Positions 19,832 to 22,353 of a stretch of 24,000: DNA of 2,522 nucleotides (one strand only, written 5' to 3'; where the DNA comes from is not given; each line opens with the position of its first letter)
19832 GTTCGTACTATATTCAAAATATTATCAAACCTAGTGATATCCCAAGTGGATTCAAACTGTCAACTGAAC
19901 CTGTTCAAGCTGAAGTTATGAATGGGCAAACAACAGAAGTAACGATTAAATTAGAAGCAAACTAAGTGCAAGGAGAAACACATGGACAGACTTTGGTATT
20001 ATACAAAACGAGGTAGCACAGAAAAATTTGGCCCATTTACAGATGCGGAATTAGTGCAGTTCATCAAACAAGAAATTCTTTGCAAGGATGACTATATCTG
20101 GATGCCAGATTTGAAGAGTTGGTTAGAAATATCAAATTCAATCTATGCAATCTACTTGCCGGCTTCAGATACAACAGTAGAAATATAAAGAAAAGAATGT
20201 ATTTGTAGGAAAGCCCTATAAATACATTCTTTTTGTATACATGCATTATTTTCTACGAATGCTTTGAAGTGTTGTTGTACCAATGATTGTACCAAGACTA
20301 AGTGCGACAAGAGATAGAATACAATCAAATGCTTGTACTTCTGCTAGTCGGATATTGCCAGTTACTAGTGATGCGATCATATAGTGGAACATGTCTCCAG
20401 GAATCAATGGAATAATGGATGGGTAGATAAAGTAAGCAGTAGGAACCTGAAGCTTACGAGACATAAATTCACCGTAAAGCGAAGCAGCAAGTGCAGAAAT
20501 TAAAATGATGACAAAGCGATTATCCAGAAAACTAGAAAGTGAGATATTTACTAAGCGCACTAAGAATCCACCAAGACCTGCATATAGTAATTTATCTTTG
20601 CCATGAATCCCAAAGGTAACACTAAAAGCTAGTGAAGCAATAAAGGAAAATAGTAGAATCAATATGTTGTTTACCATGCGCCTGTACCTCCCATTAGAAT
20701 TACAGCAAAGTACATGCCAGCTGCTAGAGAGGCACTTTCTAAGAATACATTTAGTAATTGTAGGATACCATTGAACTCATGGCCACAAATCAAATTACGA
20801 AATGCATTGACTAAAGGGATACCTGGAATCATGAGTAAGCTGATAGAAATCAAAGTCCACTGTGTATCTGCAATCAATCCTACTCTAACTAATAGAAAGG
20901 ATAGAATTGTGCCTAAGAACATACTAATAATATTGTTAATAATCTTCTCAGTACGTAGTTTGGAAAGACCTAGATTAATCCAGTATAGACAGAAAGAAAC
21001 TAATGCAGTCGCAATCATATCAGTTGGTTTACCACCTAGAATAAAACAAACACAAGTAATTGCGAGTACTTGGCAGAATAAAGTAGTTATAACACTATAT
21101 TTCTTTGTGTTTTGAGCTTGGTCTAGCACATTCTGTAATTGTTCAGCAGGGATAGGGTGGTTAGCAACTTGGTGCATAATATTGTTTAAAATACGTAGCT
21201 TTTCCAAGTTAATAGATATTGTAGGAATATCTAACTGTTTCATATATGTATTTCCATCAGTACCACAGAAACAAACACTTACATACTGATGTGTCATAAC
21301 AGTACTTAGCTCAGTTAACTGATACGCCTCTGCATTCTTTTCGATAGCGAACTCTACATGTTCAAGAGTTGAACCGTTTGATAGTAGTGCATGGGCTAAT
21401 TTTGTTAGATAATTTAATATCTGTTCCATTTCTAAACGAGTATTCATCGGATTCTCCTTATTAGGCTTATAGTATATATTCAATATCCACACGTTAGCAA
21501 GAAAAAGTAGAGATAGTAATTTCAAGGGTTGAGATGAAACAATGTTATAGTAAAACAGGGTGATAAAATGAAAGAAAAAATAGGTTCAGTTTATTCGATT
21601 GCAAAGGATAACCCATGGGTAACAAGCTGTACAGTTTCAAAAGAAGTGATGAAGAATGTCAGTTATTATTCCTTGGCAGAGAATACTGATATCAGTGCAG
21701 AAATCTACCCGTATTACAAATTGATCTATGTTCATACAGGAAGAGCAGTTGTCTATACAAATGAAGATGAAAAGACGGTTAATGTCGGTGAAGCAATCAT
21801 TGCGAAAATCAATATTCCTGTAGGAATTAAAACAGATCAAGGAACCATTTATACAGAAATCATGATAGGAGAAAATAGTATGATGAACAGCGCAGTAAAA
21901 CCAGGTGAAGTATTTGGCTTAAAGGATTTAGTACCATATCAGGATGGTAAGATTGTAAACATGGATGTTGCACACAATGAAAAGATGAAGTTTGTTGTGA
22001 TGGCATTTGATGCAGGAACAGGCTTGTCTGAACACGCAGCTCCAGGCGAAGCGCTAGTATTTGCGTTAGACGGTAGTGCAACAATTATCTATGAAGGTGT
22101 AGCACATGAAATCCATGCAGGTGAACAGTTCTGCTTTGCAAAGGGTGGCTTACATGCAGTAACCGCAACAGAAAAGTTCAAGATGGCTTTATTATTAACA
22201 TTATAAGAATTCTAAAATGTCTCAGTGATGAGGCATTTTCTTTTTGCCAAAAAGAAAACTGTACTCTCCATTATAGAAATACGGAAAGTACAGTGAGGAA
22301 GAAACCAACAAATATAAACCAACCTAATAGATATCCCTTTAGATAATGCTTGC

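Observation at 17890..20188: Membrane-tethered XRE HTH fused to an extracellular seven-repeat RCC1-like propeller and FN3 modules, paired with a GYF_2 mini-protein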

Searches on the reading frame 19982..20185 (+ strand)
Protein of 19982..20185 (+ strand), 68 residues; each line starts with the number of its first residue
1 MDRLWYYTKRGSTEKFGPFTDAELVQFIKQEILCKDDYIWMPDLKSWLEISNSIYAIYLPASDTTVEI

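Call 3: search_protein_families(library=pfam, proteins=[window:19982-20185:+], max_evalue=1)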
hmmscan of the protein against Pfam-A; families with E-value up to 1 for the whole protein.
window:19982-20185:+ (68 aa): 2 families
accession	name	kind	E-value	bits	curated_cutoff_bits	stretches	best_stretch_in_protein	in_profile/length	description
PF14237.11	GYF_2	-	3.5e-09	36.7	25.8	1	5-52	1-46/50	GYF domain 2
PF02213.21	GYF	-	0.14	12.3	25.7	1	5-31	1-26/45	GYF domain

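Call 4: search_protein_families(library=ncbifam, proteins=[window:19982-20185:+], max_evalue=1)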
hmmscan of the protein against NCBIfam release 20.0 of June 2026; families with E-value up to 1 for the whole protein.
window:19982-20185:+ (68 aa): 0 families

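Call 21: search_solved_structures(query=window:19982-20185:+, max_evalue=10)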
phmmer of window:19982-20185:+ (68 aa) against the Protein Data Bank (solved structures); distinct sequences matched with E-value up to 10: 1.
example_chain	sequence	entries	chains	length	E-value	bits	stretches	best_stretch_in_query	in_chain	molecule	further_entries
4bws_C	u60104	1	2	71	0.78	13.6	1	1-30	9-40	CD2 ANTIGEN CYTOPLASMIC TAIL-BINDING PROTEIN 2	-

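Call 32: find_homologous_proteins(query=A3, max_evalue=0.001)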
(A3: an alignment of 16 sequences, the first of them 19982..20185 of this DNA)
Query A3 (16 sequences) (68 aa, profile of the alignment): 210 proteins with E <= 0.001 among 416 candidates; the best 120 are listed.
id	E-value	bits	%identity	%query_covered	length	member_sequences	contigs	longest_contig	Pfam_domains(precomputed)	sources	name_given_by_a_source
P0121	7.7e-32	127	59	93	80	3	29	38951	PF14237.12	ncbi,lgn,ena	-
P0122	9.2e-31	124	52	91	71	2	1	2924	PF14237.12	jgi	jgi:hypothetical protein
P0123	2.2e-30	122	56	94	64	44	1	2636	PF14237.12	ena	-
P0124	2.5e-30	122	49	99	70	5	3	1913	PF14237.12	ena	-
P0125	3.6e-30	122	61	97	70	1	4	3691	PF14237.12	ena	-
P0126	4.0e-30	122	55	99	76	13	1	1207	PF14237.12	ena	-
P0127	4.1e-30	122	46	93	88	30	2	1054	PF14237.12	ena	-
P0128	4.8e-30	121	57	99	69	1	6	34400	PF14237.12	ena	-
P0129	5.5e-30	121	53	87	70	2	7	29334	PF14237.12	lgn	-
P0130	5.6e-30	121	51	87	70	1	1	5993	PF14237.12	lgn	-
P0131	5.7e-30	121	48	96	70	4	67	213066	PF14237.12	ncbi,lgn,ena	-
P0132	5.9e-30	121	58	94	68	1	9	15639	PF14237.12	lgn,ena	-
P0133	6.2e-30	121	48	96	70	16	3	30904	PF14237.12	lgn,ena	-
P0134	6.6e-30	121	57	99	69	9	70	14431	PF14237.12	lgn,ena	-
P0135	7.8e-30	121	55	88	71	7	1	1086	PF14237.12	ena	-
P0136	8.6e-30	121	51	90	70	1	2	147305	PF14237.12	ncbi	-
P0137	8.8e-30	120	49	99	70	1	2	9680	PF14237.12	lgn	-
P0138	1.1e-29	120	50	94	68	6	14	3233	PF14237.12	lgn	-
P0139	1.1e-29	120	50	97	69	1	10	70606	PF14237.12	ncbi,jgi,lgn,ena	jgi:hypothetical protein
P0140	1.2e-29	120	55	99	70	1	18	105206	PF14237.12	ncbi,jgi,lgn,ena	jgi:hypothetical protein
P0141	1.4e-29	120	51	90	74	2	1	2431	PF14237.12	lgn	-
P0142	1.5e-29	120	58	91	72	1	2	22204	PF14237.12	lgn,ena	-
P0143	2.0e-29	119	58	91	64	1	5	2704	PF14237.12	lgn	-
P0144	2.1e-29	119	54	99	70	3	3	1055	PF14237.12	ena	-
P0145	2.1e-29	119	53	88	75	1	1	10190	PF14237.12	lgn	-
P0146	2.1e-29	119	56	100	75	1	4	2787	PF14237.12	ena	-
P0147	2.3e-29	119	44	93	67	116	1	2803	PF14237.12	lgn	-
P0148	2.4e-29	119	55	91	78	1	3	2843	PF14237.12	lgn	-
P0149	2.6e-29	119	49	93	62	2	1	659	PF14237.12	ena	-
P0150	4.0e-29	118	51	87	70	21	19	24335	PF14237.12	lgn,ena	-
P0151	4.1e-29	118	48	99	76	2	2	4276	PF14237.12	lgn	-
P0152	5.0e-29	118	50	88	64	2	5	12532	PF14237.12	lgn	-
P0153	5.5e-29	118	53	94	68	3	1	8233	PF14237.12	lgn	-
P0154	6.7e-29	118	51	87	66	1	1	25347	PF14237.12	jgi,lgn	jgi:two-component SAPR family response regulator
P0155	6.9e-29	118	52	85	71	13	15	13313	PF14237.12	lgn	-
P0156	7.0e-29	118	53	87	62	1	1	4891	PF14237.12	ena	-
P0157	9.2e-29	117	54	99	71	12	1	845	PF14237.12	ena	-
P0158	9.7e-29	117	51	93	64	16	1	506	PF14237.12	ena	-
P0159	9.9e-29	117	54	93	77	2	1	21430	PF14237.12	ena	-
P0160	1.1e-28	117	50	91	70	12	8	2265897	PF14237.12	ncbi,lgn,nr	ncbi:MAG: DUF4339 domain-containing protein [Solobacterium sp.]|nr:DUF4339 domain-containing protein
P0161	1.2e-28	117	51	93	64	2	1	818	PF14237.12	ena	-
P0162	1.3e-28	117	58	87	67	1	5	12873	PF14237.12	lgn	-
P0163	1.3e-28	117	56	97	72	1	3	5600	PF14237.12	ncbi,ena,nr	ncbi:MAG: DUF4339 domain-containing protein [Solobacterium sp.]|nr:DUF4339 domain-containing protein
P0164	1.6e-28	116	57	90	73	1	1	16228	PF14237.12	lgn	-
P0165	1.8e-28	116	48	99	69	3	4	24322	PF14237.12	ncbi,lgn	-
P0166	2.0e-28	116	51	93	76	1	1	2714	PF14237.12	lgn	-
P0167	2.0e-28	116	52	90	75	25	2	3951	PF14237.12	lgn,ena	-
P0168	3.5e-28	115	50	97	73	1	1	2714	PF14237.12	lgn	-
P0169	3.9e-28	115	53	91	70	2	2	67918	PF14237.12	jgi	jgi:hypothetical protein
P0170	4.6e-28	115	46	100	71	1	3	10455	PF14237.12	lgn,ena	-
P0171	4.9e-28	115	50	91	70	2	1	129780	PF14237.12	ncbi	-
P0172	5.6e-28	115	48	91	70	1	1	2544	PF14237.12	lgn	-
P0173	5.7e-28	115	52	93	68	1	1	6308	PF14237.12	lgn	-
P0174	6.6e-28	114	48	88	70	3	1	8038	PF14237.12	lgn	-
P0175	6.9e-28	114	51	87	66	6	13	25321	PF14237.12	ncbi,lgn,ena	-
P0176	1.7e-27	113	56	100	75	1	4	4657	PF14237.12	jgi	-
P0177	1.7e-27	113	46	96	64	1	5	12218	PF14237.12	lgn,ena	-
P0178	2.4e-27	113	42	87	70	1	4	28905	PF14237.12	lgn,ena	-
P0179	2.5e-27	113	50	85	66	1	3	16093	PF14237.12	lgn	-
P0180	2.6e-27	113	48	90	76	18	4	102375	PF14237.12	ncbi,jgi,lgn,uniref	ncbi:MAG: DUF4339 domain-containing protein [Lactimicrobium sp.]|jgi:hypothetical protein|uniref:DUF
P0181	3.6e-27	112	48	85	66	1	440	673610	PF14237.12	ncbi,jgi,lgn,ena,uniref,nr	ncbi:DUF4339 domain-containing protein [Erysipelotrichaceae bacterium Oil+RF-744-GAM-WT-6]|jgi:hypot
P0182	3.6e-27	112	48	85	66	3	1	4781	PF14237.12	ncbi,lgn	-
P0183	3.9e-27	112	55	91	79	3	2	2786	PF14237.12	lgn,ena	-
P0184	4.0e-27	112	46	99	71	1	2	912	PF14237.12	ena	-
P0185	4.0e-27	112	48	85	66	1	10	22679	PF14237.12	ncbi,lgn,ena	-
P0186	4.2e-27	112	53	97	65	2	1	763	PF14237.12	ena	-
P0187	4.4e-27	112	50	91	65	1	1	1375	PF14237.12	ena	-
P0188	4.9e-27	112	50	91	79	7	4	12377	PF14237.12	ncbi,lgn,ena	-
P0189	5.2e-27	112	48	85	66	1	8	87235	PF25531.1,PF14237.12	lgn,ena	-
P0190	5.9e-27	111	52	96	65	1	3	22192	PF14237.12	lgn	-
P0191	5.9e-27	111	52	96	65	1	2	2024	PF14237.12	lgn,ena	-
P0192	6.5e-27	111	49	93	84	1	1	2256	PF14237.12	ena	-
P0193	6.5e-27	111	53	87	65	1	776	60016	PF14237.12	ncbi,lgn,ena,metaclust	metaclust:\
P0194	6.8e-27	111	58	87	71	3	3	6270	PF14237.12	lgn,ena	-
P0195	6.8e-27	111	54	96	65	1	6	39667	PF14237.12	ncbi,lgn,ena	-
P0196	7.0e-27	111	45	91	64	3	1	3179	PF14237.12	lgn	-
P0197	7.1e-27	111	54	96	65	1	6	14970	PF14237.12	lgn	-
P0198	7.7e-27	111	53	87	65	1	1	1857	PF14237.12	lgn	-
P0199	8.1e-27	111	48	85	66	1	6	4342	PF14237.12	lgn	-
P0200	8.2e-27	111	54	87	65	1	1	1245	PF14237.12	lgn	-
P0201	8.3e-27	111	53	87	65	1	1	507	PF14237.12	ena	-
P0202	9.0e-27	111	53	87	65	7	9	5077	PF14237.12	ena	-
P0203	9.3e-27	111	57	85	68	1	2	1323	PF14237.12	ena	-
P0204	1.0e-26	111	48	85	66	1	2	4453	PF14237.12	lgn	-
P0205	1.0e-26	111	59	90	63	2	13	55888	PF14237.12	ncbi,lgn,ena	-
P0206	1.1e-26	111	53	88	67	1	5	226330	PF14237.12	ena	-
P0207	1.2e-26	110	47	85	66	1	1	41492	PF14237.12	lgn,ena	-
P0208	1.2e-26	110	53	87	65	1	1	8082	PF14237.12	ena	-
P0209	1.3e-26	110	60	85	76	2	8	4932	PF14237.12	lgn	-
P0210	1.3e-26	110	54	87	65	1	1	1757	PF14237.12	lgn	-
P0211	1.4e-26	110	53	87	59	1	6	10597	PF14237.12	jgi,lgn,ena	-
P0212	1.5e-26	110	53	87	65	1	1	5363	PF14237.12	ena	-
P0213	1.7e-26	110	48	85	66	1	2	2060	PF14237.12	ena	-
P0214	1.8e-26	110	53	87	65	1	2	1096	PF14237.12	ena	-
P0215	1.9e-26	110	49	87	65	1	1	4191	PF14237.12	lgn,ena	-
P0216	2.0e-26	110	54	87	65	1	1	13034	PF14237.12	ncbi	-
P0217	2.1e-26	110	48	91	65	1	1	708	PF14237.12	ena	-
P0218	2.1e-26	110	49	87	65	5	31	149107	PF14237.12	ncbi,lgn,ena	-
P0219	2.2e-26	110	53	87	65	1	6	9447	PF14237.12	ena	-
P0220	2.2e-26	110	46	93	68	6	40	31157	PF14237.12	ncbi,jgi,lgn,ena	jgi:hypothetical protein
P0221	2.3e-26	110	51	87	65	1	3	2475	PF14237.12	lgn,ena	-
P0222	2.4e-26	110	51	87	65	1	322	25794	PF14237.12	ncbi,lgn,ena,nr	ncbi:MAG: DUF4339 domain-containing protein [Bulleidia sp.]|nr:DUF4339 domain-containing protein [Er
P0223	2.7e-26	109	53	87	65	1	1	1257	PF14237.12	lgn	-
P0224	2.7e-26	109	53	87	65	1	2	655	PF14237.12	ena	-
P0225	2.8e-26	109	52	97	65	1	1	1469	PF14237.12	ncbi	-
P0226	3.1e-26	109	54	87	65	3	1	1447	PF14237.12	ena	-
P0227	3.4e-26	109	48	85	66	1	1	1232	PF14237.12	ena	-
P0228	3.4e-26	109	53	87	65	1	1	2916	PF14237.12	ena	-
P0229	3.6e-26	109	53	87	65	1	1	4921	PF14237.12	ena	-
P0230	3.6e-26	109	97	100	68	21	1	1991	PF14237.12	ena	-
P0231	3.6e-26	109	51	87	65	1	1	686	PF14237.12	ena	-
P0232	3.9e-26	109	58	87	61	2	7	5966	PF14237.12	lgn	-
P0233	3.9e-26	109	52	91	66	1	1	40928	PF14237.12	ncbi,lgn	-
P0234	4.0e-26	109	52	91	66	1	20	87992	PF14237.12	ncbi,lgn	-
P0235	4.2e-26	109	51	87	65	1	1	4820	PF14237.12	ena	-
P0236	5.4e-26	108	56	87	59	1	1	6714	PF14237.12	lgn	-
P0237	6.1e-26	108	52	90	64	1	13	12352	PF14237.12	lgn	-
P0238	6.4e-26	108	58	87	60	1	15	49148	PF14237.12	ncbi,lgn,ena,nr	ncbi:MAG: DUF4339 domain-containing protein [Solobacterium sp.]|nr:DUF4339 domain-containing protein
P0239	6.5e-26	108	51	90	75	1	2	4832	PF14237.12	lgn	-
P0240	6.9e-26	108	45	94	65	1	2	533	PF14237.12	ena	-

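Call 59: predict_structure(alignment_id=A6)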
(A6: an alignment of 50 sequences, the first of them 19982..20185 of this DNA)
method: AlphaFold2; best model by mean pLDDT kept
length: 68 residues; sequences in the alignment: 50
mean_pLDDT: 87.0   pTM: 0.69
mean pLDDT of the five models: 87.0, 86.2, 86.2, 85.5, 83.2
residues with pLDDT >= 90: 52; 70-90: 8; 50-70: 3; < 50: 5
segments of 3 or more residues with pLDDT < 50: 64-68
pLDDT, mean of each block of 10 residues (from residue 1): 87 92 93 93 93 91 53
secondary structure, 60 per line:
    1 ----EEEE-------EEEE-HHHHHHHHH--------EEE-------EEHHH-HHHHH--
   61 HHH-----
elements in order: E5-8 E16-19 H21-29 E38-40 H54-58

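Call 61: fold_search(model_id=the predicted structure, library=pdb)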
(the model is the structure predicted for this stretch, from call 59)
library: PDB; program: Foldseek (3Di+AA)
matches with E <= 10: 92; with E <= 0.001: 0
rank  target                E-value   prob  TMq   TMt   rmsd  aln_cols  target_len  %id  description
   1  4bws_C                8.0e-03  1.00  0.66  0.68   3.1        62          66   21  Crystal structure of the heterotrimer of PQBP1, U5-15kD and U5-52kD. (released 2014-04-30)
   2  7xzi_F                1.0e-02  1.00  0.66  0.30   2.6        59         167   20  Cryo-EM structure of TOC-TIC supercomplex from Chlamydomonas reinhardtii (released 2023-01-11)
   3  8z9y_E                1.1e-02  1.00  0.64  0.12   1.9        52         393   25  Cryo-EM Structure of the Arabidopsis thaliana TIC Complex (released 2024-11-27)
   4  7vcf_Q                1.8e-02  1.00  0.66  0.33   2.6        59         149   20  Cryo-EM structure of Chlamydomonas TOC-TIC supercomplex (released 2022-11-30)
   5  4bws_F                1.8e-02  1.00  0.67  0.67   3.1        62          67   21  Crystal structure of the heterotrimer of PQBP1, U5-15kD and U5-52kD. (released 2014-04-30)
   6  7rup_A                2.3e-02  1.00  0.66  0.70   3.5        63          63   19  Structure of the human GIGYF2-TNRC6A complex (released 2022-08-24)
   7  7z3c_MODEL_1_A        2.3e-02  1.00  0.70  0.58   4.1        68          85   16  Solution structure of GltJ GYF domain from Myxococcus xanthus (released 2023-02-22)
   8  3fma_A                4.8e-02  1.00  0.61  0.52   2.2        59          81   14  Crystal structure of the GYF domain of Smy2 in complex with a proline-rich peptide from BBP/ScSF1 (released 2009-12-22)
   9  3fma_D                5.4e-02  0.99  0.64  0.53   5.5        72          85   15  Crystal structure of the GYF domain of Smy2 in complex with a proline-rich peptide from BBP/ScSF1 (released 2009-12-22)
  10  3fma_B                5.8e-02  0.98  0.60  0.50   5.8        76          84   10  Crystal structure of the GYF domain of Smy2 in complex with a proline-rich peptide from BBP/ScSF1 (released 2009-12-22)
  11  3fma_C                6.2e-02  0.98  0.62  0.51   5.9        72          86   15  Crystal structure of the GYF domain of Smy2 in complex with a proline-rich peptide from BBP/ScSF1 (released 2009-12-22)
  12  7ruq_A                6.6e-02  0.99  0.66  0.70   3.7        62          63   19  Structure of the human GIGYF1-TNRC6C complex (released 2022-08-24)
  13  7ruq_C                1.5e-01  0.98  0.66  0.72   3.6        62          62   19  Structure of the human GIGYF1-TNRC6C complex (released 2022-08-24)
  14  3k3v                  1.5e-01  0.91  0.60  0.52   6.0        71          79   17  Crystal structure the GYF domain of S. Cerevisiae SMY2 (released 2010-05-19)
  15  1gyf_MODEL_1_A        2.0e-01  0.97  0.65  0.71   3.3        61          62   20  GYF DOMAIN FROM HUMAN CD2BP2 PROTEIN (released 2000-01-05)
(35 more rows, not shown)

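Call 80: search_protein_families(library=padloc, proteins=[window:19982-20185:+], max_evalue=0.01)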
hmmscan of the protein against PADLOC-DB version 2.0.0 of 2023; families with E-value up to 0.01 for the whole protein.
window:19982-20185:+ (68 aa): 0 families

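Call 81: search_protein_families(library=phrogs, proteins=[window:19982-20185:+], max_evalue=0.01)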
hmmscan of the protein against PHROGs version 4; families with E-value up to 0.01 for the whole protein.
window:19982-20185:+ (68 aa): 0 families

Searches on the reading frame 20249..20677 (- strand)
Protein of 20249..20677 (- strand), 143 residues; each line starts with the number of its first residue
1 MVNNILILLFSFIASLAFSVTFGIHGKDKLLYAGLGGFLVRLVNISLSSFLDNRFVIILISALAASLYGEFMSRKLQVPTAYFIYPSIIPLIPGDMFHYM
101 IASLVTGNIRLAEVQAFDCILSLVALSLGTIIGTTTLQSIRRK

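Call 33: search_protein_families(library=pfam, proteins=[window:20249-20677:-], max_evalue=0.0001)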
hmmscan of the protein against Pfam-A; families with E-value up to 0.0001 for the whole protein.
window:20249-20677:- (143 aa): 2 families
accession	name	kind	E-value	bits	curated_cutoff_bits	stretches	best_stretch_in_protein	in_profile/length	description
PF12821.13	ThrE_2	-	3.4e-21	76.3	27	1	8-134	2-127/129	Threonine/Serine exporter, ThrE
PF06738.18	ThrE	-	9.2e-10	38.8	26.3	1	3-135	107-239/241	Putative threonine/serine exporter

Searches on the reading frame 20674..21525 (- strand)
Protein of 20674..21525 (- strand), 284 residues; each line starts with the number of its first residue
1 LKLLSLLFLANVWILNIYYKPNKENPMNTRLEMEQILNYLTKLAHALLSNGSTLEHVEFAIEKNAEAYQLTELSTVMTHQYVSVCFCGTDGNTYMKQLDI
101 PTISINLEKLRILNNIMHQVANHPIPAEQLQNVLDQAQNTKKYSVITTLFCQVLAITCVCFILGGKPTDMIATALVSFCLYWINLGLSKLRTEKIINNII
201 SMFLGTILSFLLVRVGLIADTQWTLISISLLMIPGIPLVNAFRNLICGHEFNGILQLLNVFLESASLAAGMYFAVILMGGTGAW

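Call 33: search_protein_families(library=pfam, proteins=[window:20674-21525:-], max_evalue=0.0001)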
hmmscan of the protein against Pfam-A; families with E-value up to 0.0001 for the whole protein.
window:20674-21525:- (284 aa): 1 family
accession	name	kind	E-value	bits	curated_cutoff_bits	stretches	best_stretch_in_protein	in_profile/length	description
PF06738.18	ThrE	-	3.4e-38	131.9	26.3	1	39-277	2-240/241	Putative threonine/serine exporter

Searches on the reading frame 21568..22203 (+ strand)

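Call 33: search_protein_families(library=pfam, proteins=[window:21568-22203:+], max_evalue=0.0001)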
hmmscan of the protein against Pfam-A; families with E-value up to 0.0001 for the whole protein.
window:21568-22203:+ (212 aa): 1 family
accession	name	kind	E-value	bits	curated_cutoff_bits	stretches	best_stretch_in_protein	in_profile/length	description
PF07883.17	Cupin_2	-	8.6e-12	45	27.2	1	144-209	2-67/70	Cupin domain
